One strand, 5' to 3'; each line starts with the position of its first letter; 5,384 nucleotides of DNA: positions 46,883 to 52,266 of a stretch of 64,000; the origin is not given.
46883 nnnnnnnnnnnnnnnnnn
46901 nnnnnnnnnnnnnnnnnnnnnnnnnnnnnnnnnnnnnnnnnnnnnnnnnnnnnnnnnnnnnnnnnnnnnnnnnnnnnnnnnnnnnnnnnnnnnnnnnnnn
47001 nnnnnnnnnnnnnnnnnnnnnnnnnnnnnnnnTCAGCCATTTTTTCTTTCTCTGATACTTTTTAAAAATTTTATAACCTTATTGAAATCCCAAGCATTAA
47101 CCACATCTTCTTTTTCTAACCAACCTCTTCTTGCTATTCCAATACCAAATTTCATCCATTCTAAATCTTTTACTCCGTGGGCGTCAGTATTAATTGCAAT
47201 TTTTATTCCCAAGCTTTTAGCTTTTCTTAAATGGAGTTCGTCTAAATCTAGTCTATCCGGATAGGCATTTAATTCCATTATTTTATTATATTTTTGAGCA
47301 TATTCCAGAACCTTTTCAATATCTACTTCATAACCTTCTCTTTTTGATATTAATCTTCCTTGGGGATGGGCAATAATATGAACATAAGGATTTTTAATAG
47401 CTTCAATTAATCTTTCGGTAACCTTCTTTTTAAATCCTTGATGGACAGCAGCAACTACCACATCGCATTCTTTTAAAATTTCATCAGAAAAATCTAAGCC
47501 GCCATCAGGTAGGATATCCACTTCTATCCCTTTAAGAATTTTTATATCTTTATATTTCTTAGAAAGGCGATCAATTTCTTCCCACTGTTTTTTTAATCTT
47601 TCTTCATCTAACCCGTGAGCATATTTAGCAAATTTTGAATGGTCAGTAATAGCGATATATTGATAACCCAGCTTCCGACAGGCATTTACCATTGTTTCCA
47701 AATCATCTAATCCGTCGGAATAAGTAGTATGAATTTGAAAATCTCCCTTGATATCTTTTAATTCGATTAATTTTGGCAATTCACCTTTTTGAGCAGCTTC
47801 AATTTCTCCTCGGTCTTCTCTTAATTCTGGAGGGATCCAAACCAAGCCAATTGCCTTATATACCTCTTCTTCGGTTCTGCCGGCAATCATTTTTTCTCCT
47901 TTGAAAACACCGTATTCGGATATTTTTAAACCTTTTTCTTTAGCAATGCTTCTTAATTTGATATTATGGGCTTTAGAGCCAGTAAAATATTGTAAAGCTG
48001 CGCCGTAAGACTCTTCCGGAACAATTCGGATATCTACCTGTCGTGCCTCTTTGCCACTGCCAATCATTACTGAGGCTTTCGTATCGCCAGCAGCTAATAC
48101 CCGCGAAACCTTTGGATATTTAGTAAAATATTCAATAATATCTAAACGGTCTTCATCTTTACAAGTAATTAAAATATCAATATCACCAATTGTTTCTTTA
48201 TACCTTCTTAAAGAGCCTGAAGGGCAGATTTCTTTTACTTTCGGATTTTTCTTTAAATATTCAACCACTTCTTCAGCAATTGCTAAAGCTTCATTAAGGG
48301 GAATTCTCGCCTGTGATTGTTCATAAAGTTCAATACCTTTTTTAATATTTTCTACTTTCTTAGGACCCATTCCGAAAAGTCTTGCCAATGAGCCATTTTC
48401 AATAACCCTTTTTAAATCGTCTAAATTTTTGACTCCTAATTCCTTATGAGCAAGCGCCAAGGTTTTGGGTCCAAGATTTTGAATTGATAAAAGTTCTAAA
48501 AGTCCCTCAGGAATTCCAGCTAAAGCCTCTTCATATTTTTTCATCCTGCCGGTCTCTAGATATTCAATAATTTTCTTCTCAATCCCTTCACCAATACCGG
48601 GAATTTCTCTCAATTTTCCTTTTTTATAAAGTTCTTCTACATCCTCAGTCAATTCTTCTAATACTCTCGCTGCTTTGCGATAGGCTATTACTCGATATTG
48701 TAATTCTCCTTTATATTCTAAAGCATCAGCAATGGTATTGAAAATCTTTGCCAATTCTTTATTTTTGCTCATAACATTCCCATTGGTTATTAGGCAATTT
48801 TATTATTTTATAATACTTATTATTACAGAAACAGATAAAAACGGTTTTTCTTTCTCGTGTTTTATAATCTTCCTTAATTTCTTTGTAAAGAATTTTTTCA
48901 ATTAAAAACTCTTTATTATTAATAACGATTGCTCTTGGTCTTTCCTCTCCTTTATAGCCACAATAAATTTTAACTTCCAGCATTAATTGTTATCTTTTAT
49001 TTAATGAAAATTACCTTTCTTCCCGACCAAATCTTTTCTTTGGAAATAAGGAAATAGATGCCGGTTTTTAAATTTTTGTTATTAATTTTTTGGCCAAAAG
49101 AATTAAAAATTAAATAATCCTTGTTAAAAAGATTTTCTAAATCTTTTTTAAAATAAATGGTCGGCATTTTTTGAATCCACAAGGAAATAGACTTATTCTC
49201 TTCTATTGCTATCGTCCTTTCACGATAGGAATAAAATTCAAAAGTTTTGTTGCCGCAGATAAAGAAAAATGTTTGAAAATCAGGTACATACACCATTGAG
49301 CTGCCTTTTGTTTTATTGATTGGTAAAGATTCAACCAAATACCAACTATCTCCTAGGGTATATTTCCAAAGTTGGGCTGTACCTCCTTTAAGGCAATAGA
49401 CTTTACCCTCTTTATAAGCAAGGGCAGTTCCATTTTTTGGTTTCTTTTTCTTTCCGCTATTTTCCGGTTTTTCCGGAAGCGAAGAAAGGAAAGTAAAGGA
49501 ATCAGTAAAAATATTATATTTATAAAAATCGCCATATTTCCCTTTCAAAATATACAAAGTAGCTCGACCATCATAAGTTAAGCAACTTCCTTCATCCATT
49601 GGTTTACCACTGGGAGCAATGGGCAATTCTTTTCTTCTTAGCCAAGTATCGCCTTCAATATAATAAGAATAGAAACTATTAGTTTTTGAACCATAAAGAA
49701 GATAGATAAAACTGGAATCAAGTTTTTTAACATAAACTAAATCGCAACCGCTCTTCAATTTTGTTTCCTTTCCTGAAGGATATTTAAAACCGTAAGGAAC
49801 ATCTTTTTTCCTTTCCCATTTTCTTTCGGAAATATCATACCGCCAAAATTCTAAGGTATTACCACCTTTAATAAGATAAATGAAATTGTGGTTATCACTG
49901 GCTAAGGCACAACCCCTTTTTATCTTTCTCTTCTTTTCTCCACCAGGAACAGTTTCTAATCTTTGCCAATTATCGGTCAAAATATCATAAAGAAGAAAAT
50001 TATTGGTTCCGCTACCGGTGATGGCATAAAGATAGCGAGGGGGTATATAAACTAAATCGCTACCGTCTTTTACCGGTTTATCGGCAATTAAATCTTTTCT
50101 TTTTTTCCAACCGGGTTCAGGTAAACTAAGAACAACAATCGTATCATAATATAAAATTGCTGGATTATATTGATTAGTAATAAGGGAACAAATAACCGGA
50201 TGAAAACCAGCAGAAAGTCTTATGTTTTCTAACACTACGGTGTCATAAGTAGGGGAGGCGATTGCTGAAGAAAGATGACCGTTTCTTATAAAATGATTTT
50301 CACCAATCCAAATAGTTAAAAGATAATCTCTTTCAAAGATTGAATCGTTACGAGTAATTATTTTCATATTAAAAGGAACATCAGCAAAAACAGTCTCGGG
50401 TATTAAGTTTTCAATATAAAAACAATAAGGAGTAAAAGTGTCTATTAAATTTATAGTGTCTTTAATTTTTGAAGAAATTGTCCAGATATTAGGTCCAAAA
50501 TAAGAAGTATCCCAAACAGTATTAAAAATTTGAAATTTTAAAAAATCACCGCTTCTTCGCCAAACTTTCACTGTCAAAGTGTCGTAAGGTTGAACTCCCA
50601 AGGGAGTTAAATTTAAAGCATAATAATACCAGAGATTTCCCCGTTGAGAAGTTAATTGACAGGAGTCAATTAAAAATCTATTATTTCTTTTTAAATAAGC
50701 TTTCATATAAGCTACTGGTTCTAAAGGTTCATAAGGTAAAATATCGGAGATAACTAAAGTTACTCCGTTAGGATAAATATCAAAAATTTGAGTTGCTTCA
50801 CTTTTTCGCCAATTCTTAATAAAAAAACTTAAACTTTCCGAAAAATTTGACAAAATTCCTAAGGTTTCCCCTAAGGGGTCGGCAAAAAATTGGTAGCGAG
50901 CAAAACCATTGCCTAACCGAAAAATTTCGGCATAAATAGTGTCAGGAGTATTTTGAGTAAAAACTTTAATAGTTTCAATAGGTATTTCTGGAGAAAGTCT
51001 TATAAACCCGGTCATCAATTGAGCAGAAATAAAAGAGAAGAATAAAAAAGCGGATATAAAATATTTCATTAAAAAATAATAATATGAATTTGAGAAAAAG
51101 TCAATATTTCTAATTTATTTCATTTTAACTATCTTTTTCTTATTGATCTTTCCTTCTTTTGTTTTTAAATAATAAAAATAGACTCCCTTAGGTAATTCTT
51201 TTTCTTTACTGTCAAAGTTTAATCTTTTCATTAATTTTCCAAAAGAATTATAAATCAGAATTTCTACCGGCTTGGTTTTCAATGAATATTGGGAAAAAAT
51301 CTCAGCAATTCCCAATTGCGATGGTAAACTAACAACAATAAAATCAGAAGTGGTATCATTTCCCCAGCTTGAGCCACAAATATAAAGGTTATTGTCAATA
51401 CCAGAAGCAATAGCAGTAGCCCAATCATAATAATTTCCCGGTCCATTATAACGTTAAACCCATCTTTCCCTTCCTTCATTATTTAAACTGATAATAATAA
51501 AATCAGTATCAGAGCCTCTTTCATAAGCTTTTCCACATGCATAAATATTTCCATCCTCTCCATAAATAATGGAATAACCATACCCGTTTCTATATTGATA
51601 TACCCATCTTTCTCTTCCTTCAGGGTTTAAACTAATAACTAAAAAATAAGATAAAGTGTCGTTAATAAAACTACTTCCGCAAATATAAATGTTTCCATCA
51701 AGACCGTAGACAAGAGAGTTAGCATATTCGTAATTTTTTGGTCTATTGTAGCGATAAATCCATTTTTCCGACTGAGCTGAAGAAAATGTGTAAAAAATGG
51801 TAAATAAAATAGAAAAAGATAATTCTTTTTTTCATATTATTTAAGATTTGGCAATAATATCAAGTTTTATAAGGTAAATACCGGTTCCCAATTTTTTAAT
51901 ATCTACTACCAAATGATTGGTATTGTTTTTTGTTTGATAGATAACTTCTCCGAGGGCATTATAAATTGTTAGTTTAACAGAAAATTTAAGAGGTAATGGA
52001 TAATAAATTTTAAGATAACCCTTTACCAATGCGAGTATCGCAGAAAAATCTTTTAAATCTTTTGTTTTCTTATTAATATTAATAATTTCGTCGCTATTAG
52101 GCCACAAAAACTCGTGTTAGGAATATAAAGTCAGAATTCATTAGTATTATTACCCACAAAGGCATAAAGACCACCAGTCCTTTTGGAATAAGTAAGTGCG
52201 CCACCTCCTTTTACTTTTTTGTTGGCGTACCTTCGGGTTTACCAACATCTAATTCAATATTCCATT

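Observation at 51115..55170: About 4 kb of decayed T9SS cargo genes broken at homopolymer runs and by nonsense codons, beside an intact paralog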

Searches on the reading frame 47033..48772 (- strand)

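Call 33: search_protein_families(library=pfam, max_evalue=0.01, proteins=[L016:13411-14949:+, L016:14995-17064:+])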
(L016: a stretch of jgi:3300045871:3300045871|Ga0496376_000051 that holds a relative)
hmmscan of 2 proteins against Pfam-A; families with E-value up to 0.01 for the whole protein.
L016:13411-14949:+ (512 aa): 5 families
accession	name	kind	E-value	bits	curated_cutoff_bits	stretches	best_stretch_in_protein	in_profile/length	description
PF06739.17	SBBP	-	5.6e-09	36.3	20.5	0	238-262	10-34/38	Beta-propeller repeat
PF13585.12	CHU_C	-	3.5e-06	27.5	27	1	439-507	14-82/86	CHU_C Type IX secretion signal domain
PF18962.6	Por_Secre_tail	-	4.4e-05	24.1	27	1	450-509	18-75/75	Secretion system C-terminal sorting domain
PF03808.19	Glyco_tran_WecG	-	0.00024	21.4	27.4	0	215-234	98-117/168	Glycosyl transferase WecG/TagA/CpsF family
PF17164.10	DUF5122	-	0.0016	19.1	27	0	93-121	2-30/36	Domain of unknown function (DUF5122) beta-propeller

L016:14995-17064:+ (689 aa): 4 families
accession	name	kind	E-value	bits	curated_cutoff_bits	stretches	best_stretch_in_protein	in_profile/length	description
PF13964.12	Kelch_6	-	2.7e-09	37.1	25.3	0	386-420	4-42/50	Kelch motif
PF24681.1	Kelch_KLHDC2_KLHL20_DRC7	-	7.4e-05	22.6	50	0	353-421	126-194/221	KLHDC2/KLHL20/DRC7 Kelch-repeats domain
PF24981.1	Beta-prop_ATRN-LZTR1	-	0.0005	19.9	50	1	355-476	14-135/289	Attractin/LZTR1 beta-propeller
PF13415.12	Kelch_3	-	0.0077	16.8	22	0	352-376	14-38/48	Galactose oxidase, central domain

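Call 34: search_protein_families(library=ncbifam, max_evalue=0.01, proteins=[L016:13411-14949:+])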
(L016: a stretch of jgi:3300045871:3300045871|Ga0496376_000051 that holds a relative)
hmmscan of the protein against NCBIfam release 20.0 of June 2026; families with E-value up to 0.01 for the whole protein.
L016:13411-14949:+ (512 aa): 4 families
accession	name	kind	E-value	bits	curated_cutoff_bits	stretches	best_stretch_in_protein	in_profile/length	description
TIGR02608.1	delta_60_rpt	domain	6.1e-18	64.4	76.5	1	86-121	3-38/55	delta-60 repeat domain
TIGR04183.1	Por_Secre_tail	domain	1.5e-06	28.1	23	1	448-510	15-71/72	T9SS type A sorting domain-containing protein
TIGR04131.1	Bac_Flav_CTERM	domain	0.00046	20.3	35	1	437-506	12-79/85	T9SS type B sorting domain-containing protein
TIGR01643.1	YD_repeat_2x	repeat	0.002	18.6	15.8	0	377-397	7-27/42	YD repeat-containing protein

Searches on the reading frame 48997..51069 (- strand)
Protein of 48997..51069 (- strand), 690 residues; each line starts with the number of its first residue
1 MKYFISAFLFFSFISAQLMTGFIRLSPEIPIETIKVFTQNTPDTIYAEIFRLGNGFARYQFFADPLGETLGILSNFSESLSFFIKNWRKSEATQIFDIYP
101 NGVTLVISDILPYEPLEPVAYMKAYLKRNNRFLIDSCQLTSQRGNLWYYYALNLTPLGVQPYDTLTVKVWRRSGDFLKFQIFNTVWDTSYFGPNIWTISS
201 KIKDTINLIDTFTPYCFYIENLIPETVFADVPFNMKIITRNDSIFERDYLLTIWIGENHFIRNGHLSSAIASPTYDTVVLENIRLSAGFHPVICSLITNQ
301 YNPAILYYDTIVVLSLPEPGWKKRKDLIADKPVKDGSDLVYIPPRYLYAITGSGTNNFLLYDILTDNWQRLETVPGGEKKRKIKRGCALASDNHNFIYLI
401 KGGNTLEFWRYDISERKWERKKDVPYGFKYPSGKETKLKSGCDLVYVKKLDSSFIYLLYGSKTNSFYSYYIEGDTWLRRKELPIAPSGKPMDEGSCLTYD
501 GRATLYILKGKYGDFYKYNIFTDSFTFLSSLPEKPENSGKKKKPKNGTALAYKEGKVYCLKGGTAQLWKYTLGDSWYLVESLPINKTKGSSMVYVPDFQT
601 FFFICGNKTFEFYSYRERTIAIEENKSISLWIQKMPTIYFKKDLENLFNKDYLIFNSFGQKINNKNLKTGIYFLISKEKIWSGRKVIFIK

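Call 6: find_encoding_contigs(protein=window:48997-51069:-, flank=10000, max_places=10)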
Protein window:48997-51069:- (690 aa): 3 contigs read that carry it; 1 place shown.
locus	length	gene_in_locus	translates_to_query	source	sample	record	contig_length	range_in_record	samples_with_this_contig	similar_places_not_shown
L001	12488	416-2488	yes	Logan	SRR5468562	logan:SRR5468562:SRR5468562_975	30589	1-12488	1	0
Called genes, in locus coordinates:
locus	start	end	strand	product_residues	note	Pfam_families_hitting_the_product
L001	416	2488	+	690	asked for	PF24681:Kelch_KLHDC2_KLHL20_DRC7 (faint)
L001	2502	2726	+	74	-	-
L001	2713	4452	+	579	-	PF14716:HHH_8, PF14520:HHH_5 (faint), PF14792:DNA_pol_B_palm, PF14791:DNA_pol_B_thumb, PF02811:PHP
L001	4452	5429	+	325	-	PF00586:AIRS, PF02769:AIRS_C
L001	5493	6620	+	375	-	-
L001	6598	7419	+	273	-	-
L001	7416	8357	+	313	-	PF03255:ACCA, PF01039:Carboxyl_trans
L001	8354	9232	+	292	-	PF00350:Dynamin_N (faint), PF01926:MMR_HSR1, PF02421:FeoB_N, PF03193:RsgA_GTPase (faint), PF10662:PduV-EutP (weak), PF00009:GTP_EFTU, PF16897:MMR_HSR1_Xtn (weak), PF07650:KH_2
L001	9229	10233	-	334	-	PF02912:Phe_tRNA-synt_N, PF01409:tRNA-synt_2d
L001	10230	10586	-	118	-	PF00453:Ribosomal_L20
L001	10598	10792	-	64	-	PF01632:Ribosomal_L35p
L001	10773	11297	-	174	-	PF05198:IF3_N, PF00707:IF3_C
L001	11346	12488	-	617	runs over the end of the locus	PF07973:tRNA_SAD, PF00587:tRNA-synt_2b, PF03129:HGTP_anticodon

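Call 7: search_protein_families(library=pfam, max_evalue=0.01, proteins=[window:48997-51069:-])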
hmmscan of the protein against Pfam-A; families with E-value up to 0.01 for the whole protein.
window:48997-51069:- (690 aa): 3 families
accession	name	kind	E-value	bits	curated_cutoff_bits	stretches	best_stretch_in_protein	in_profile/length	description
PF13964.12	Kelch_6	-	8.6e-10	38.7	25.3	0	386-420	4-42/50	Kelch motif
PF24681.1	Kelch_KLHDC2_KLHL20_DRC7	-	3.8e-06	26.8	50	0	353-421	126-194/221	KLHDC2/KLHL20/DRC7 Kelch-repeats domain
PF24981.1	Beta-prop_ATRN-LZTR1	-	0.00012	21.8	50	1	354-476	13-135/289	Attractin/LZTR1 beta-propeller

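Call 33: search_protein_families(library=pfam, max_evalue=0.01, proteins=[L016:13411-14949:+, L016:14995-17064:+])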
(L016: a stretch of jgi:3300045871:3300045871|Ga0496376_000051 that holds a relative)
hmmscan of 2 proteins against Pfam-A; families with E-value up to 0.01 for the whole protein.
L016:13411-14949:+ (512 aa): 5 families
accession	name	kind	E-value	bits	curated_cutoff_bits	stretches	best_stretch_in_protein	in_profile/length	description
PF06739.17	SBBP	-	5.6e-09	36.3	20.5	0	238-262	10-34/38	Beta-propeller repeat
PF13585.12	CHU_C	-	3.5e-06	27.5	27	1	439-507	14-82/86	CHU_C Type IX secretion signal domain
PF18962.6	Por_Secre_tail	-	4.4e-05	24.1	27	1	450-509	18-75/75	Secretion system C-terminal sorting domain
PF03808.19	Glyco_tran_WecG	-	0.00024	21.4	27.4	0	215-234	98-117/168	Glycosyl transferase WecG/TagA/CpsF family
PF17164.10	DUF5122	-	0.0016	19.1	27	0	93-121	2-30/36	Domain of unknown function (DUF5122) beta-propeller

L016:14995-17064:+ (689 aa): 4 families
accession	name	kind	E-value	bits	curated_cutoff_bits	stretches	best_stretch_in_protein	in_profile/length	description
PF13964.12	Kelch_6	-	2.7e-09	37.1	25.3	0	386-420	4-42/50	Kelch motif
PF24681.1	Kelch_KLHDC2_KLHL20_DRC7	-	7.4e-05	22.6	50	0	353-421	126-194/221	KLHDC2/KLHL20/DRC7 Kelch-repeats domain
PF24981.1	Beta-prop_ATRN-LZTR1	-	0.0005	19.9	50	1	355-476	14-135/289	Attractin/LZTR1 beta-propeller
PF13415.12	Kelch_3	-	0.0077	16.8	22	0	352-376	14-38/48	Galactose oxidase, central domain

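Call 34: search_protein_families(library=ncbifam, max_evalue=0.01, proteins=[L016:13411-14949:+, window:48997-51069:-])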
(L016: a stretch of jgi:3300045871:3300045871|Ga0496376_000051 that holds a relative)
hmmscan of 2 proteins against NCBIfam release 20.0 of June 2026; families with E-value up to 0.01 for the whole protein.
L016:13411-14949:+ (512 aa): 4 families
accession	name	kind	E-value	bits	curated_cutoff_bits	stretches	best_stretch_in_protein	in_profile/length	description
TIGR02608.1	delta_60_rpt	domain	6.1e-18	64.4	76.5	1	86-121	3-38/55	delta-60 repeat domain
TIGR04183.1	Por_Secre_tail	domain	1.5e-06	28.1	23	1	448-510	15-71/72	T9SS type A sorting domain-containing protein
TIGR04131.1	Bac_Flav_CTERM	domain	0.00046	20.3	35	1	437-506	12-79/85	T9SS type B sorting domain-containing protein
TIGR01643.1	YD_repeat_2x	repeat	0.002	18.6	15.8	0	377-397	7-27/42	YD repeat-containing protein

window:48997-51069:- (690 aa): 0 families

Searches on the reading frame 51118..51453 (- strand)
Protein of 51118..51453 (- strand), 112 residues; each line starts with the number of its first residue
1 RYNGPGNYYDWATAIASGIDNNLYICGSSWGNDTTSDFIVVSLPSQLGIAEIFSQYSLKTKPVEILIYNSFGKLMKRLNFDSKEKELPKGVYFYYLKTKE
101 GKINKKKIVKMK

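Call 7: search_protein_families(library=pfam, max_evalue=0.01, proteins=[window:51118-51453:-])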
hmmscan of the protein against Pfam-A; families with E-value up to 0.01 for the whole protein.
window:51118-51453:- (112 aa): 2 families
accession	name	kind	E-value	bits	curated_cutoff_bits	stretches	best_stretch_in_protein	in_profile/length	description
PF18962.6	Por_Secre_tail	-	0.0001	23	27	1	55-109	15-75/75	Secretion system C-terminal sorting domain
PF13585.12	CHU_C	-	0.00012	22.6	27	1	59-106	25-80/86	CHU_C Type IX secretion signal domain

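Call 34: search_protein_families(library=ncbifam, max_evalue=0.01, proteins=[window:51118-51453:-])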
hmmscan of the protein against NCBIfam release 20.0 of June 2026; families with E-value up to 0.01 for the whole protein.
window:51118-51453:- (112 aa): 2 families
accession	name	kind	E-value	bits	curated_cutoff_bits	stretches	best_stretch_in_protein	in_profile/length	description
TIGR04183.1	Por_Secre_tail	domain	3.8e-07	30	23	1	56-110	14-71/72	T9SS type A sorting domain-containing protein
TIGR04131.1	Bac_Flav_CTERM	domain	0.0043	17.2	35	1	56-105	21-78/85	T9SS type B sorting domain-containing protein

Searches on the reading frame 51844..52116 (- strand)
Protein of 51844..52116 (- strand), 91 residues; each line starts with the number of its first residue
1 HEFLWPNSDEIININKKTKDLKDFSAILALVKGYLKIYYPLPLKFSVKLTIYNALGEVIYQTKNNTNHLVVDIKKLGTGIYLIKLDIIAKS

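Call 7: search_protein_families(library=pfam, max_evalue=0.01, proteins=[window:51844-52116:-])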
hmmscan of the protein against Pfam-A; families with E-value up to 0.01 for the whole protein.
window:51844-52116:- (91 aa): 2 families
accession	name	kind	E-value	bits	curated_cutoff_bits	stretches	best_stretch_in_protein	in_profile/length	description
PF18962.6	Por_Secre_tail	-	2.5e-07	31.3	27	1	31-86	23-63/75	Secretion system C-terminal sorting domain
PF13585.12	CHU_C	-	0.0011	19.5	27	1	47-86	29-71/86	CHU_C Type IX secretion signal domain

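Call 34: search_protein_families(library=ncbifam, max_evalue=0.01, proteins=[window:51844-52116:-])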
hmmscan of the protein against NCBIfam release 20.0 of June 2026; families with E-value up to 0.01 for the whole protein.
window:51844-52116:- (91 aa): 2 families
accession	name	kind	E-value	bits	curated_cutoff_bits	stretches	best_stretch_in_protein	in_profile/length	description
TIGR04183.1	Por_Secre_tail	domain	1.9e-07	31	23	1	41-85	15-58/72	T9SS type A sorting domain-containing protein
NF033708.1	T9SS_Cterm_ChiA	domain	0.00028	20.7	40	1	49-85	4-41/55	T9SS sorting signal type C domain-containing protein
